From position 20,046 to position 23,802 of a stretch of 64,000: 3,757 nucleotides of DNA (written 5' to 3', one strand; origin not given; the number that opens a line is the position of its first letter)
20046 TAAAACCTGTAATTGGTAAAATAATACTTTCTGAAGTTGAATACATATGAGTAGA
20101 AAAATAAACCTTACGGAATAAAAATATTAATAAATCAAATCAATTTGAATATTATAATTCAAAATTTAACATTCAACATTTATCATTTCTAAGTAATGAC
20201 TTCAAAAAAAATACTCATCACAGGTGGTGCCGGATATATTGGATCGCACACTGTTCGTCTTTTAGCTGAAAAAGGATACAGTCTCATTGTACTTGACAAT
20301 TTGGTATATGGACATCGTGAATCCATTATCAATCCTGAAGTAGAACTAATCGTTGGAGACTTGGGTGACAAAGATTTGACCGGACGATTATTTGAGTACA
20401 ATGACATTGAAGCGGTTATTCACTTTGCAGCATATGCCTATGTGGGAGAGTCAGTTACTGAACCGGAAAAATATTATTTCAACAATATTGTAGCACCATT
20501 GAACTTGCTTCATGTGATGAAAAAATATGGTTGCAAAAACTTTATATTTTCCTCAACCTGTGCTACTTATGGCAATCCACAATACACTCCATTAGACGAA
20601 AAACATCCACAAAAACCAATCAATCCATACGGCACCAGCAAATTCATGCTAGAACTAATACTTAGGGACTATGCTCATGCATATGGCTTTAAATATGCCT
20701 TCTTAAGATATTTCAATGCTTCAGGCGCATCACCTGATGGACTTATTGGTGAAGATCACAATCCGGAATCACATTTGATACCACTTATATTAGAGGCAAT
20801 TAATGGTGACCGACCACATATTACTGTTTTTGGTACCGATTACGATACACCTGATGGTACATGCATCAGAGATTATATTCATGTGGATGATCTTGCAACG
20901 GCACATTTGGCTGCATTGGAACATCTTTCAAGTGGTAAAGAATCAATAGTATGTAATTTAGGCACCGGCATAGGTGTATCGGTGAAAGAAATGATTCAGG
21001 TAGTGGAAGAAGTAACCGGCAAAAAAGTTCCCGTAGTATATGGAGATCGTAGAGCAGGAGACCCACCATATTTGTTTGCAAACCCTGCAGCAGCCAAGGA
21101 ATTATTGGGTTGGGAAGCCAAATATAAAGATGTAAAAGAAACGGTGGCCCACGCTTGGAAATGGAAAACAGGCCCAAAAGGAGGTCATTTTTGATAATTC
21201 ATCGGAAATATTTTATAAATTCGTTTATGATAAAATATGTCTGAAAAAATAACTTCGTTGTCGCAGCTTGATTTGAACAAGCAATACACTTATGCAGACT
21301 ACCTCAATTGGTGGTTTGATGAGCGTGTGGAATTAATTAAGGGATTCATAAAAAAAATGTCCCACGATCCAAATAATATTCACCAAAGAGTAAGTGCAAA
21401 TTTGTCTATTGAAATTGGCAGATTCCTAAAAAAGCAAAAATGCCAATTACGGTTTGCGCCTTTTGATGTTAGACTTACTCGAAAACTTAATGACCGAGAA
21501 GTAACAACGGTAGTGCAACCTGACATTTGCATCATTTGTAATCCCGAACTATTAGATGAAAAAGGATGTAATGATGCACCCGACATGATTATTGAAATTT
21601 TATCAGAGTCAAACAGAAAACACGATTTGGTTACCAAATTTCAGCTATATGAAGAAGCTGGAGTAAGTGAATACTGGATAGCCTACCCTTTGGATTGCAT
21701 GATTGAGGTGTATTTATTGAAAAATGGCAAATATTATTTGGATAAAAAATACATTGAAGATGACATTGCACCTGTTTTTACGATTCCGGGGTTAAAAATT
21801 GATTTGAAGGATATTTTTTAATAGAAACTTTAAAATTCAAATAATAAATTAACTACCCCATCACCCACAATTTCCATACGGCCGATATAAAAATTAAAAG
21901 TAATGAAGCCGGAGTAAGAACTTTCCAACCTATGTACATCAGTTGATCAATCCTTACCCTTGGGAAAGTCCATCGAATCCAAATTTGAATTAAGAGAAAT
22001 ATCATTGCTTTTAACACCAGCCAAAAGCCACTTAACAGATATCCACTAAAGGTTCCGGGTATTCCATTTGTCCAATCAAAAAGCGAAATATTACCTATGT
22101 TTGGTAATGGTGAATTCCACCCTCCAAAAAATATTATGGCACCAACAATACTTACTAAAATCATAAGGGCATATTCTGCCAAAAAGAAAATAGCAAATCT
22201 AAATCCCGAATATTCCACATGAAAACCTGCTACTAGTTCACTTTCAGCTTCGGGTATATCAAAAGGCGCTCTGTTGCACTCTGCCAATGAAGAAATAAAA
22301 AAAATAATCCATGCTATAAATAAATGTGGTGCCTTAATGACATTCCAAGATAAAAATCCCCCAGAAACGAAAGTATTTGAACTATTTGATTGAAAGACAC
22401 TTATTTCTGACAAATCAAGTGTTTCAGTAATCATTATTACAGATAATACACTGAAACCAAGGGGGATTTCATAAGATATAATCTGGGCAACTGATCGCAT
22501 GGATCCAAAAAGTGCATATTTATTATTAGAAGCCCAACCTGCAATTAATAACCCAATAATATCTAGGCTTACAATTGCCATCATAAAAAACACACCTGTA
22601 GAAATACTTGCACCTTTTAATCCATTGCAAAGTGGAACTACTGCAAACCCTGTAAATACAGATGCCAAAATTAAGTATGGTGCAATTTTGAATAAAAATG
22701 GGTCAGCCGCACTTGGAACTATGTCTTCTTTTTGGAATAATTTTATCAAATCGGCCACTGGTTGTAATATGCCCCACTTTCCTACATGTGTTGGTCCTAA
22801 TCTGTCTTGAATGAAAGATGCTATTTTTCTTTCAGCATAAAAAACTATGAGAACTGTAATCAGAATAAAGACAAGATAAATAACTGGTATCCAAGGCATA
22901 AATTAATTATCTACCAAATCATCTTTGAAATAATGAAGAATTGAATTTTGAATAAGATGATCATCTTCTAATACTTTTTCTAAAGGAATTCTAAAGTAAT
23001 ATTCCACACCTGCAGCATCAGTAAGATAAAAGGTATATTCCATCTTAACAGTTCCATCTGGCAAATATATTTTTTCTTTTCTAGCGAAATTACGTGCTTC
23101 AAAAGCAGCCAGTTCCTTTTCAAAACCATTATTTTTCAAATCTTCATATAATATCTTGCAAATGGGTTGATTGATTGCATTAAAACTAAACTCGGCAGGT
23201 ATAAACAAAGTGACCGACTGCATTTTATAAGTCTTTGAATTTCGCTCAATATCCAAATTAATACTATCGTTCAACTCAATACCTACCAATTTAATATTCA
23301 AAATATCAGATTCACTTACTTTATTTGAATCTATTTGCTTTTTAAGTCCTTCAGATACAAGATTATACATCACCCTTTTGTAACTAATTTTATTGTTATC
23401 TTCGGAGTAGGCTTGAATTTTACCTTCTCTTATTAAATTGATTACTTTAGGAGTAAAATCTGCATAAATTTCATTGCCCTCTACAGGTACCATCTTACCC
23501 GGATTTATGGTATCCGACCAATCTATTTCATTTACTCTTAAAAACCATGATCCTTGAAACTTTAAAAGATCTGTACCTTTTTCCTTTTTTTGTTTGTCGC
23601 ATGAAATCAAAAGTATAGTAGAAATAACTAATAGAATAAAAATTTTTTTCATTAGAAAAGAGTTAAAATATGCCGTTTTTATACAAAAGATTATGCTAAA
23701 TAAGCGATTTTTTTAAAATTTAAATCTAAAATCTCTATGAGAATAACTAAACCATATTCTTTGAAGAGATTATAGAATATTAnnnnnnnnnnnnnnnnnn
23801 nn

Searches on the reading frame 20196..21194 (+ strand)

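Call 33: search_protein_families(library=pfam, proteins=[window:20196-21194:+], max_evalue=0.001)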
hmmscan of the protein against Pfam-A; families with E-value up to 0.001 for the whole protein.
window:20196-21194:+ (332 aa): 8 families
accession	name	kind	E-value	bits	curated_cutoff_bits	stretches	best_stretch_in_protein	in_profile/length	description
PF01370.27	Epimerase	-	2.5e-63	214.1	20.9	1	6-256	1-240/240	NAD dependent epimerase/dehydratase family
PF16363.11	GDP_Man_Dehyd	-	1e-53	183.4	27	1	7-311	1-324/332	GDP-mannose 4,6 dehydratase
PF04321.23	RmlD_sub_bind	-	4.1e-13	49.5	27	1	5-159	2-139/287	RmlD substrate binding domain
PF02719.21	Polysacc_synt_2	-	1.1e-11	44.9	20.2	1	6-177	1-173/293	Polysaccharide biosynthesis protein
PF05368.20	NmrA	-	1.1e-10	42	27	1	3-281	2-241/298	NmrA-like family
PF01073.25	3Beta_HSD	-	5.1e-10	39.3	22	1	7-152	1-153/280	3-beta hydroxysteroid dehydrogenase/isomerase family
PF07993.18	NAD_binding_4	-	1.6e-06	27.9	20.1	1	46-188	60-220/258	Male sterility protein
PF13460.12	NAD_binding_10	-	2.6e-05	24.6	27.2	1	10-158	1-133/184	NAD(P)H-binding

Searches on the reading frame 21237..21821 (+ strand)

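Call 33: search_protein_families(library=pfam, proteins=[window:21237-21821:+], max_evalue=0.001)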
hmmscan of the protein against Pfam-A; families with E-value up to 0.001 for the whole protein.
window:21237-21821:+ (194 aa): 1 family
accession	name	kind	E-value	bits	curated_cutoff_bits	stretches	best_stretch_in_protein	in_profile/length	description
PF05685.18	Uma2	-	4.9e-27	94.9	27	1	28-189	12-170/172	Putative restriction endonuclease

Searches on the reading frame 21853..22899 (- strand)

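Call 33: search_protein_families(library=pfam, proteins=[window:21853-22899:-], max_evalue=0.001)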
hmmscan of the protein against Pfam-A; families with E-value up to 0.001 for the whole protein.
window:21853-22899:- (348 aa): 1 family
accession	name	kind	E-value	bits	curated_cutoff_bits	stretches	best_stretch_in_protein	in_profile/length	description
PF00146.26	NADHdh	-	1e-112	376.8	27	1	6-339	4-297/298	NADH dehydrogenase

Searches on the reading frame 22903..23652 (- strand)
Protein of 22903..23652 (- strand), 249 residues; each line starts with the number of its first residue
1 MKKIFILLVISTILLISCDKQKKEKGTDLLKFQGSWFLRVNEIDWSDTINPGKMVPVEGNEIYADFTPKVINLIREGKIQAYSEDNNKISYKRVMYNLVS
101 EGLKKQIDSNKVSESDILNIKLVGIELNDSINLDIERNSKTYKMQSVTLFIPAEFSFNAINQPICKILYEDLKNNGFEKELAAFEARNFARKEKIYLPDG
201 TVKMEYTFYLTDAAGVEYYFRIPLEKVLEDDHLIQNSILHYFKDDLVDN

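Call 33: search_protein_families(library=pfam, proteins=[window:22903-23652:-], max_evalue=0.001)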
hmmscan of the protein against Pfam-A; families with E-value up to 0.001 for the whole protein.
window:22903-23652:- (249 aa): 1 family
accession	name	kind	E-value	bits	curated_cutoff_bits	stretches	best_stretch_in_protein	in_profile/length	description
PF19841.4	GldN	-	3.2e-07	30.7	23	1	42-181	15-156/228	Gliding motility associated protein GldN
